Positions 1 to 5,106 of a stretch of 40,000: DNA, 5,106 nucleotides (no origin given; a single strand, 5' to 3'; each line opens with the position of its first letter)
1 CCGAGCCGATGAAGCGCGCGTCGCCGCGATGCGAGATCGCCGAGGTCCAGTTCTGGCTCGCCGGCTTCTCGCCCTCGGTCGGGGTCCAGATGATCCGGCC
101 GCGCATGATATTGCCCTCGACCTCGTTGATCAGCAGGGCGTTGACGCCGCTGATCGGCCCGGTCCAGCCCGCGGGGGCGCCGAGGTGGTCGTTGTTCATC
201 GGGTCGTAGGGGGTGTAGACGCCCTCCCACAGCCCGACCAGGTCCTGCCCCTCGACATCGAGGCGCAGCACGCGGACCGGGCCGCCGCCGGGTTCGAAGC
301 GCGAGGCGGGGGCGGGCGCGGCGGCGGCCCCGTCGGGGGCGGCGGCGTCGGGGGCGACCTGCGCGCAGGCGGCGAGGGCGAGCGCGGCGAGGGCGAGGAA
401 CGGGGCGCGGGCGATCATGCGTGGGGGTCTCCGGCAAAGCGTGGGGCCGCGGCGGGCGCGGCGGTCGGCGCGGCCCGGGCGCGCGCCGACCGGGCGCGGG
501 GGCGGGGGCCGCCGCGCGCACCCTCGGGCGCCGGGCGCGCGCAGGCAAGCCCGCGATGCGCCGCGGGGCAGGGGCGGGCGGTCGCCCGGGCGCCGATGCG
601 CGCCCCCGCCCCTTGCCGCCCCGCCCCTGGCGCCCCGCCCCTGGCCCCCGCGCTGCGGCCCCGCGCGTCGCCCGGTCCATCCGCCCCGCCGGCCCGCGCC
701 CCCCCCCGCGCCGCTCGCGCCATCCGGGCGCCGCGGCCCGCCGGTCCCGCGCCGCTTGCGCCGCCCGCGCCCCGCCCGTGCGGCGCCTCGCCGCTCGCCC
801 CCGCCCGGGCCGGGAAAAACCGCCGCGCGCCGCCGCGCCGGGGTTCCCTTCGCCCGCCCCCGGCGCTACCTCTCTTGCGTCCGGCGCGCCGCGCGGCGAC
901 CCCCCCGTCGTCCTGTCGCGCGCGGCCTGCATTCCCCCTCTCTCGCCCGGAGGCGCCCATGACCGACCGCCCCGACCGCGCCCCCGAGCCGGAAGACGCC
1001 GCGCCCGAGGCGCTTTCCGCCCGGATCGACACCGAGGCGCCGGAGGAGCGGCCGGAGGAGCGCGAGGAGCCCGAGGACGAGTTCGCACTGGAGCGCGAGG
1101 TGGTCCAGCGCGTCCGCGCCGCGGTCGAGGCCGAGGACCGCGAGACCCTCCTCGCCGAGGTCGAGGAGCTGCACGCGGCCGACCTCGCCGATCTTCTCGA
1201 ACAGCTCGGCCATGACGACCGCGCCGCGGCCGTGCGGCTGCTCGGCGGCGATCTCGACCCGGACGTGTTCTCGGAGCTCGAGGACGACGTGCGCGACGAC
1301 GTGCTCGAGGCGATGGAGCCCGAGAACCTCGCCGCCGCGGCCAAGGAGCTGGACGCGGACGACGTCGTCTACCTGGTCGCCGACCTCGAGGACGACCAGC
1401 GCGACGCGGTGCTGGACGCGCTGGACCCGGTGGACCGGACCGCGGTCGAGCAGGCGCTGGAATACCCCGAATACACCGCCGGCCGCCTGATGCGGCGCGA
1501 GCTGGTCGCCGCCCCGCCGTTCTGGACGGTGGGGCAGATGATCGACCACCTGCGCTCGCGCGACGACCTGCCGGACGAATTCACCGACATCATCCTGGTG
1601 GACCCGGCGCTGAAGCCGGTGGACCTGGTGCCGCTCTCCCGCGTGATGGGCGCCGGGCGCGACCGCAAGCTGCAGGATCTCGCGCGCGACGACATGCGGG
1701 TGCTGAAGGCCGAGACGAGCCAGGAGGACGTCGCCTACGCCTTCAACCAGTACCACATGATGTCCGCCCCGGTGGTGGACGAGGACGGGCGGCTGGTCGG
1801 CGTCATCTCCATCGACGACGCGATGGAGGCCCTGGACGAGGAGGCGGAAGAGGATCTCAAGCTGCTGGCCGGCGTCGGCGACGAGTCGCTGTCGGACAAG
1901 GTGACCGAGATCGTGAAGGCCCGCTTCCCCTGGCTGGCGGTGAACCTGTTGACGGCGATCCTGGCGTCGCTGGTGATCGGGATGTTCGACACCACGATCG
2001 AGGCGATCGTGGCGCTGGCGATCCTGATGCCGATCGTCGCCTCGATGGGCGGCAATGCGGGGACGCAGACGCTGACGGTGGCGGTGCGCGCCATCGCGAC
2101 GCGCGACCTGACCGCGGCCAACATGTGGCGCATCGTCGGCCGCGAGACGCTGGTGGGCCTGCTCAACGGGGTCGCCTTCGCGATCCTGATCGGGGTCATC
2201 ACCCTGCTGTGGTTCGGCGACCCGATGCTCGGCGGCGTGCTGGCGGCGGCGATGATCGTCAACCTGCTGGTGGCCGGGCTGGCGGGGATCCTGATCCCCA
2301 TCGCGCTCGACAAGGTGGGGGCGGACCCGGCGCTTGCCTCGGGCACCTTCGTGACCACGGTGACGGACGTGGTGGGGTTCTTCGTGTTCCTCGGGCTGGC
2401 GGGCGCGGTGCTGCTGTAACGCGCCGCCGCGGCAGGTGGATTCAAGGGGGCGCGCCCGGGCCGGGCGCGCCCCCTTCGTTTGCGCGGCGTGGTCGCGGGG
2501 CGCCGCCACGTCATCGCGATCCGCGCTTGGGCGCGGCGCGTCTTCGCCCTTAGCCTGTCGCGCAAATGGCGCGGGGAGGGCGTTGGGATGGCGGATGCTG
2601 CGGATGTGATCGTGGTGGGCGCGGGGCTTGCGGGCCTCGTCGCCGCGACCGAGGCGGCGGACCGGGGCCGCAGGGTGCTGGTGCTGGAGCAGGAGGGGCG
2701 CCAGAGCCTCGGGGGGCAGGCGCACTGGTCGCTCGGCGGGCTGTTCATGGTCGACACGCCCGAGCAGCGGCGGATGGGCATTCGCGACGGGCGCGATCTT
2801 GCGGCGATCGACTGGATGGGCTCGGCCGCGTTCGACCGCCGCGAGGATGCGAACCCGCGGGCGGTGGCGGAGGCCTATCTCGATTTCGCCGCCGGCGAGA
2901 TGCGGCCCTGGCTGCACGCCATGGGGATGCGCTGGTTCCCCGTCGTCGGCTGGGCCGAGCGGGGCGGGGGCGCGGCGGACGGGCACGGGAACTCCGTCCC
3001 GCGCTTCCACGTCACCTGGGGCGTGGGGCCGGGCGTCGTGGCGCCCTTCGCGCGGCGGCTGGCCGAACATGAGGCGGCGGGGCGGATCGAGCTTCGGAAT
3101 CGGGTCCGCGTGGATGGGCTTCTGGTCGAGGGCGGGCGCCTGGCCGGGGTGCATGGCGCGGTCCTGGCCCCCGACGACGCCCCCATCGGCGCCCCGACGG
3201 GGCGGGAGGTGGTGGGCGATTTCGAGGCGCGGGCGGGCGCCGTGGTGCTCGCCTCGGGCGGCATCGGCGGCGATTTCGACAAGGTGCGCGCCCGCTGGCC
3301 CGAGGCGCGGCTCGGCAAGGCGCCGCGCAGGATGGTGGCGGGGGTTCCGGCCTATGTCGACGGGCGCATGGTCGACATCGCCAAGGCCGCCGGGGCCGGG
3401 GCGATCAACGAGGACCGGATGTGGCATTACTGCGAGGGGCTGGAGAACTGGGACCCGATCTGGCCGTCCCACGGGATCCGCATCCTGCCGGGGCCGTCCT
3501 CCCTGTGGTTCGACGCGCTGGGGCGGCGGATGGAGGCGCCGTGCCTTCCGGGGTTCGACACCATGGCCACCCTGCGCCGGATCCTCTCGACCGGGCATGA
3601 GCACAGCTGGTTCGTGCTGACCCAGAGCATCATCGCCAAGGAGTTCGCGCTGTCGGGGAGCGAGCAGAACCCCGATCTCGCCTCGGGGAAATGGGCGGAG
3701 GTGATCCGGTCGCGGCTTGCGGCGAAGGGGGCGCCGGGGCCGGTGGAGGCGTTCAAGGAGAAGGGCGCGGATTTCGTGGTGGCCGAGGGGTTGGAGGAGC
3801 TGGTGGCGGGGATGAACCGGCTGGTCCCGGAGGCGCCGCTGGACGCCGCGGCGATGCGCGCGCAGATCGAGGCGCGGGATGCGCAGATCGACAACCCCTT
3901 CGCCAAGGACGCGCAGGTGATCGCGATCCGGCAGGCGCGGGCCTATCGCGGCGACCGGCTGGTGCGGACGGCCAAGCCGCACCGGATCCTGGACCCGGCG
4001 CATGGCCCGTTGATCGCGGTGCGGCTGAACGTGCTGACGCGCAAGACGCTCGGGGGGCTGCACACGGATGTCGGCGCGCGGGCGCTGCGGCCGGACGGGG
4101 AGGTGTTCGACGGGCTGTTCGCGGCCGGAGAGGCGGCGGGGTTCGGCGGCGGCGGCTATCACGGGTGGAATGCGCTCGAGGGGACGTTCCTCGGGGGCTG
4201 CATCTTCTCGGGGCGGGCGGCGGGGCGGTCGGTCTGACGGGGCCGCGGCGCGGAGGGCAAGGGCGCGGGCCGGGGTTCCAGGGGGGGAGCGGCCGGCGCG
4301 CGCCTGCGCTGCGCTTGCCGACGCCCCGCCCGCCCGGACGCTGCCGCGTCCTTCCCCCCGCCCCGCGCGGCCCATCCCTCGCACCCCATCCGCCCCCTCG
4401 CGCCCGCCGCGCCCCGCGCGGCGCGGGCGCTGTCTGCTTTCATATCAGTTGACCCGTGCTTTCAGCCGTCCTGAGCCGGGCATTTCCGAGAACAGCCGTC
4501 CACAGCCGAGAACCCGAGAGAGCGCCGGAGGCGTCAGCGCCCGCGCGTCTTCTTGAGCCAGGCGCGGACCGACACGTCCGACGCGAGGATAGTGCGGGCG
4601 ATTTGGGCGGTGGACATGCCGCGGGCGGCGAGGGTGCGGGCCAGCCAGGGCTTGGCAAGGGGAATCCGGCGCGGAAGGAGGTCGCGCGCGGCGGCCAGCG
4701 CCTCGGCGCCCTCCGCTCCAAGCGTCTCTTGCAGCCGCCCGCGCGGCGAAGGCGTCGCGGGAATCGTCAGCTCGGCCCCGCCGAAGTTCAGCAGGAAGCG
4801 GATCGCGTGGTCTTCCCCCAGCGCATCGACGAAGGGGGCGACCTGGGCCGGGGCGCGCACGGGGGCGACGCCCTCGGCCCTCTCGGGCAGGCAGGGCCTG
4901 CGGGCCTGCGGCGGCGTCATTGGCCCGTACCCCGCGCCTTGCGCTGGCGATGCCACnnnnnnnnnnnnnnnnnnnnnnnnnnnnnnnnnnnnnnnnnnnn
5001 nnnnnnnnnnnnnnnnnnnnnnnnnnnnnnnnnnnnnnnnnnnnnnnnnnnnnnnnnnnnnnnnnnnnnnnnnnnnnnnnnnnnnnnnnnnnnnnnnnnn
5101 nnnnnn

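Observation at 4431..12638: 8.2-kb Mu-like transposable element with a full early module but only capsid and protease/scaffold late genes: candidate natural mini-Mu or capsid-encoding transposable-phage satellite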

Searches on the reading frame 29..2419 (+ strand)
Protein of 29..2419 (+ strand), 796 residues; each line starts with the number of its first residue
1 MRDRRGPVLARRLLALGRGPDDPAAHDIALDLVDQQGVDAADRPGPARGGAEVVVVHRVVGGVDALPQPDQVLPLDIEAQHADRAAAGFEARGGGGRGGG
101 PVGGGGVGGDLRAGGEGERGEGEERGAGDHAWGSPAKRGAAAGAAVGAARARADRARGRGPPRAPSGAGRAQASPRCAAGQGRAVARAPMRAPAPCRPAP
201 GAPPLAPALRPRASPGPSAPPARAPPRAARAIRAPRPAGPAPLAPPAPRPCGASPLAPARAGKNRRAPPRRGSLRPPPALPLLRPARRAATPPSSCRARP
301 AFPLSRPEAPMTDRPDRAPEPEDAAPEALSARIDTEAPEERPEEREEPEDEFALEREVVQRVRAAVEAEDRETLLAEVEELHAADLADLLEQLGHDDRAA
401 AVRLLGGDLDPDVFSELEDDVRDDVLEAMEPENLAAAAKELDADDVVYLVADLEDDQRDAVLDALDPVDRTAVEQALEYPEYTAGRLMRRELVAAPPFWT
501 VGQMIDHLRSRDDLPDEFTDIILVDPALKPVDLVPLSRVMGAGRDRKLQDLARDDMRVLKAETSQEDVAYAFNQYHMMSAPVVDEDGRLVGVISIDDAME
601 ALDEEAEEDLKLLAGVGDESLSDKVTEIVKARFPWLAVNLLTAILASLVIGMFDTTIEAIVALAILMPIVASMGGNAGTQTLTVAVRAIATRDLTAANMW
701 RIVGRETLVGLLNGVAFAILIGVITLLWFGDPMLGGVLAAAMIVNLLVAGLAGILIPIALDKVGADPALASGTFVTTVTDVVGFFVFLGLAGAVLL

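Call 14: search_protein_families(library=pfam, proteins=[window:29-2419:+], max_evalue=0.01)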
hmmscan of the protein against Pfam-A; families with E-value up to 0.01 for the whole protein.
window:29-2419:+ (796 aa): 3 families
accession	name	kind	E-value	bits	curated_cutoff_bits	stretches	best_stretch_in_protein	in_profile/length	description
PF01769.21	MgtE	-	1.1e-33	116.5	27.6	1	667-790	1-125/125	Divalent cation transporter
PF03448.22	MgtE_N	-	1.1e-24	87.3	25.9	1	381-481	1-101/102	MgtE intracellular N domain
PF00571.33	CBS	-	3.9e-11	43.6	24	1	550-603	3-56/57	CBS domain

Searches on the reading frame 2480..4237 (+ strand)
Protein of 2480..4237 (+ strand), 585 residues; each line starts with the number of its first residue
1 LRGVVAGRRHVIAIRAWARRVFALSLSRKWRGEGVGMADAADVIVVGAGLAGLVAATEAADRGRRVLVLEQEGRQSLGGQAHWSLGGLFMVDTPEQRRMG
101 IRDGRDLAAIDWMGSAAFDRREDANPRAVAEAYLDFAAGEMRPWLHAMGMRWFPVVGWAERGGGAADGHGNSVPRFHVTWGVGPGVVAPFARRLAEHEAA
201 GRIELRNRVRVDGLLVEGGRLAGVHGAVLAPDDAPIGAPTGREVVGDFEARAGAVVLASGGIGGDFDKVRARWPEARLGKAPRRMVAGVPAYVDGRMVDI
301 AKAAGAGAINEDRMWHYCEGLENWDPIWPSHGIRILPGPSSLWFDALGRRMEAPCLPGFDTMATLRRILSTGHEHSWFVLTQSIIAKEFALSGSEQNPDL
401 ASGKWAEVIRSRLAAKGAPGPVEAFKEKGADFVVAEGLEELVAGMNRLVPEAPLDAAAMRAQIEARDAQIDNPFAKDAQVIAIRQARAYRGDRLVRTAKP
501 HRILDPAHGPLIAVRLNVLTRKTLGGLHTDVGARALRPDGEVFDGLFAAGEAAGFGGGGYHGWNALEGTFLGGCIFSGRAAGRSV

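Call 14: search_protein_families(library=pfam, proteins=[window:2480-4237:+], max_evalue=0.01)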
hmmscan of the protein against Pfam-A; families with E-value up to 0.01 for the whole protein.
window:2480-4237:+ (585 aa): 10 families
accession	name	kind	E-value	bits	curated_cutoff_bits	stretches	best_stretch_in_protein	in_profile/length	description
PF00890.30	FAD_binding_2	-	9.7e-80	269.2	20.4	1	42-571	1-414/414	FAD binding domain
PF12831.13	FAD_oxidored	-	7.4e-09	35.8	27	1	42-93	1-50/416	FAD dependent oxidoreductase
PF13450.12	NAD_binding_8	-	6.6e-08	33.2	21.9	1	45-82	1-36/68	NAD(P)-binding Rossmann-like domain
PF03486.20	HI0933_like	-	1.1e-06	28.7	50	1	42-73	2-33/244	HI0933-like protein Rossmann domain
PF07992.20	Pyr_redox_2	-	1.6e-05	24.9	26.1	1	42-80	2-39/291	Pyridine nucleotide-disulphide oxidoreductase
PF01266.30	DAO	-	2.6e-05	24.4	27.9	1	42-261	1-204/353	FAD dependent oxidoreductase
PF01946.23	Thi4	-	7.6e-05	22.5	26.2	1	41-89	18-64/235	Thi4 family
PF01494.25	FAD_binding_3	-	0.0001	22.1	22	1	41-82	2-43/349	FAD binding domain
PF01134.28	GIDA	-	0.00012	21.7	22.1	1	42-73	1-32/391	Glucose inhibited division protein A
PF01262.27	AlaDh_PNT_C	-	0.0049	16.8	23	1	38-72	26-60/214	Alanine dehydrogenase/PNT, C-terminal domain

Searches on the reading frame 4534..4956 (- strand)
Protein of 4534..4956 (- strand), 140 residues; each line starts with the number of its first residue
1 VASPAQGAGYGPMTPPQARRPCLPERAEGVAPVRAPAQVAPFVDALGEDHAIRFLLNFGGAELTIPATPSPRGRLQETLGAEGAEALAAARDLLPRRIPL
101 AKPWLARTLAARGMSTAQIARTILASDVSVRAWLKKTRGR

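Call 5: search_protein_families(library=pfam, proteins=[window:4534-4956:-], max_evalue=0.01)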
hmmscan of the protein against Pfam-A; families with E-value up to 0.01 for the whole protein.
window:4534-4956:- (140 aa): 0 families

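Call 6: search_protein_families(library=phrogs, proteins=[window:4534-4956:-], max_evalue=0.01)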
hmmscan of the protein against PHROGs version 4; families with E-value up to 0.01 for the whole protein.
window:4534-4956:- (140 aa): 3 families
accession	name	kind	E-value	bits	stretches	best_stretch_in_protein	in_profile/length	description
phrog_836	-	transcription regulation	2.9e-18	67.3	1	35-138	12-121/133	late transcriptional activator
phrog_30937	-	unknown function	0.0016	19.5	1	86-136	9-60/62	-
phrog_8446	-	DNA, RNA and nucleotide metabolism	0.0046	17.6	1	97-136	56-95/211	HNH endonuclease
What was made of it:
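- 4534..4920 (-): Mor-like late transcription activator (128 aa). phrog_836, E 2.9e-18 (call 6).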

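Call 104: search_protein_families(library=padloc, proteins=[window:4534-4920:-], max_evalue=0.001)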
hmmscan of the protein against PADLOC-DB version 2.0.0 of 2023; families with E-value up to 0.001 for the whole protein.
window:4534-4920:- (128 aa): 0 families
